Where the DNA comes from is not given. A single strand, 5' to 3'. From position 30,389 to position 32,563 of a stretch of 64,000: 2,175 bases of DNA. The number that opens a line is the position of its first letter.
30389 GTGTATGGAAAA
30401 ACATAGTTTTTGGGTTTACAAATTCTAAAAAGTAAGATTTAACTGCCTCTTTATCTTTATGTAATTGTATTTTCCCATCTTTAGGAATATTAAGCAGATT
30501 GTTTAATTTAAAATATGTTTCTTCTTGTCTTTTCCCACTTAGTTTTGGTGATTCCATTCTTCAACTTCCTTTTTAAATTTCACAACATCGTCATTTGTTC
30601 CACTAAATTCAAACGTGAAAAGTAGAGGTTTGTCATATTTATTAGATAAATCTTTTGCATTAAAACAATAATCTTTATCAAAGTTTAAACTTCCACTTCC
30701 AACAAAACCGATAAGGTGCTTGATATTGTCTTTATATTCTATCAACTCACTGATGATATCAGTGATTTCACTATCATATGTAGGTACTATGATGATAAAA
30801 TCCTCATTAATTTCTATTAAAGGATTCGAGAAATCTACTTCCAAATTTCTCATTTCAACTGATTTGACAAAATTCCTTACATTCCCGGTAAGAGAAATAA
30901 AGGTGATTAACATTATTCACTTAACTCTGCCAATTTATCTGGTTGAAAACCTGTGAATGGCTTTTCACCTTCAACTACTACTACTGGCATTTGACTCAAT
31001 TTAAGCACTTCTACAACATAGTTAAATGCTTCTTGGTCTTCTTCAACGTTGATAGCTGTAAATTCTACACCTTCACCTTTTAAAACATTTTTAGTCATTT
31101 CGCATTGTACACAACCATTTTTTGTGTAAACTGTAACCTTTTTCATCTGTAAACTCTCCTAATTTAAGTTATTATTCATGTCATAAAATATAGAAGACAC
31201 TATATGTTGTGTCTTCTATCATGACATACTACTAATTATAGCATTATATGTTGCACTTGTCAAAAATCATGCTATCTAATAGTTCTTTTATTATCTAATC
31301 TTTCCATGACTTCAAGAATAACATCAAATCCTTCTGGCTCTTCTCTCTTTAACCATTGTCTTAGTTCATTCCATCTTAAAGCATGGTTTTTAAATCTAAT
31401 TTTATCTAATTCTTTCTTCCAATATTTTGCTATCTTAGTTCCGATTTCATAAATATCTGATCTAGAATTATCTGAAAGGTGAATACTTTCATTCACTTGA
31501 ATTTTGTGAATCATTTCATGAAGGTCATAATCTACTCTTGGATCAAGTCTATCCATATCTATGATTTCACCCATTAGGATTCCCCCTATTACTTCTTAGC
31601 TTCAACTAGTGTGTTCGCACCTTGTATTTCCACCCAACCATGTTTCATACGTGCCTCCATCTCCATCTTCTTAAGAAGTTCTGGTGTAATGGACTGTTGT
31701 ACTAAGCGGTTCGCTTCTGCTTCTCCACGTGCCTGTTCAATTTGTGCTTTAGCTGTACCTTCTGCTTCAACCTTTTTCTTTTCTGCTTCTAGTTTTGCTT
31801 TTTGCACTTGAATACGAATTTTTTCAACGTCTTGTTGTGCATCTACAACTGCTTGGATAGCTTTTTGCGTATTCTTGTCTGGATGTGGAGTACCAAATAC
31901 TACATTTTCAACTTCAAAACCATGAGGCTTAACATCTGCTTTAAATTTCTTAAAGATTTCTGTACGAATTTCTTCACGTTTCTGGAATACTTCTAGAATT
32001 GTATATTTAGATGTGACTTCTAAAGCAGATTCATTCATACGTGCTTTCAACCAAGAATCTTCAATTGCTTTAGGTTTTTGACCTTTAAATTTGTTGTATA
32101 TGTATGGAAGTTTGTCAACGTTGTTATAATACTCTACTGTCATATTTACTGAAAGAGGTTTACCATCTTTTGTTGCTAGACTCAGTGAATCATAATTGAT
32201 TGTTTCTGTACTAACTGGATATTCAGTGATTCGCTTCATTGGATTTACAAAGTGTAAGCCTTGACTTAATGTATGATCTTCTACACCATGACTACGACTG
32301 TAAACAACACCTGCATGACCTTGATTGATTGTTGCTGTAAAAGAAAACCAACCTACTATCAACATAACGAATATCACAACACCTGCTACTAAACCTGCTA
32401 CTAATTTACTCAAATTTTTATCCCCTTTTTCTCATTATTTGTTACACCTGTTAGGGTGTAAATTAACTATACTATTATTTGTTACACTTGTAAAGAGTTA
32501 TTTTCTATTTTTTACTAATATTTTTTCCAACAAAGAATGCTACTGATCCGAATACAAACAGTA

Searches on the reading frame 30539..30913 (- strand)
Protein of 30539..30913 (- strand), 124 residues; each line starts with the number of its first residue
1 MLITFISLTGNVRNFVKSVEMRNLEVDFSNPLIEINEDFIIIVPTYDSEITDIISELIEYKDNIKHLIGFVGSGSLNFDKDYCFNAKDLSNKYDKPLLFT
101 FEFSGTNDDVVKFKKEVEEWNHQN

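Call 8: search_protein_families(library=pfam, proteins=[window:30539-30913:-], max_evalue=0.001)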
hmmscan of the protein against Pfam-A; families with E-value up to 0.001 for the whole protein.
window:30539-30913:- (124 aa): 1 family
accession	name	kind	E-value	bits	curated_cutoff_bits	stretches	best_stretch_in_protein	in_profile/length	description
PF07972.16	Flavodoxin_NdrI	-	1.2e-28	100.1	27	1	3-114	1-119/120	NrdI Flavodoxin like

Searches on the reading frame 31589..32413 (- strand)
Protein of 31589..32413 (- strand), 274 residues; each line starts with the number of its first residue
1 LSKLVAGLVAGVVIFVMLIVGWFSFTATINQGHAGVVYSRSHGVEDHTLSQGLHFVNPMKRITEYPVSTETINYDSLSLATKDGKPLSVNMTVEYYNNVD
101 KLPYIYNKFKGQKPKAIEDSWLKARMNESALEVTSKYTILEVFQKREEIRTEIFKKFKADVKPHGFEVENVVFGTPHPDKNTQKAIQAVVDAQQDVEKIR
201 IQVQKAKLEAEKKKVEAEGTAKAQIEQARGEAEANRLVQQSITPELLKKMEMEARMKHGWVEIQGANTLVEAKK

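Call 8: search_protein_families(library=pfam, proteins=[window:31589-32413:-], max_evalue=0.001)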
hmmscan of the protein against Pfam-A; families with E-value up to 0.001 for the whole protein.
window:31589-32413:- (274 aa): 1 family
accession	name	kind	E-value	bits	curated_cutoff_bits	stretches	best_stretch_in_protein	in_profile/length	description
PF01145.31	Band_7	-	1.4e-28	100.6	23.6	1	28-210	2-174/176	SPFH domain / Band 7 family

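Call 89: search_protein_families(library=padloc, proteins=[window:31589-32413:-], max_evalue=0.001)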
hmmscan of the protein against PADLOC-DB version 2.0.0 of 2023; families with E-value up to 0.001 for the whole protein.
window:31589-32413:- (274 aa): 0 families
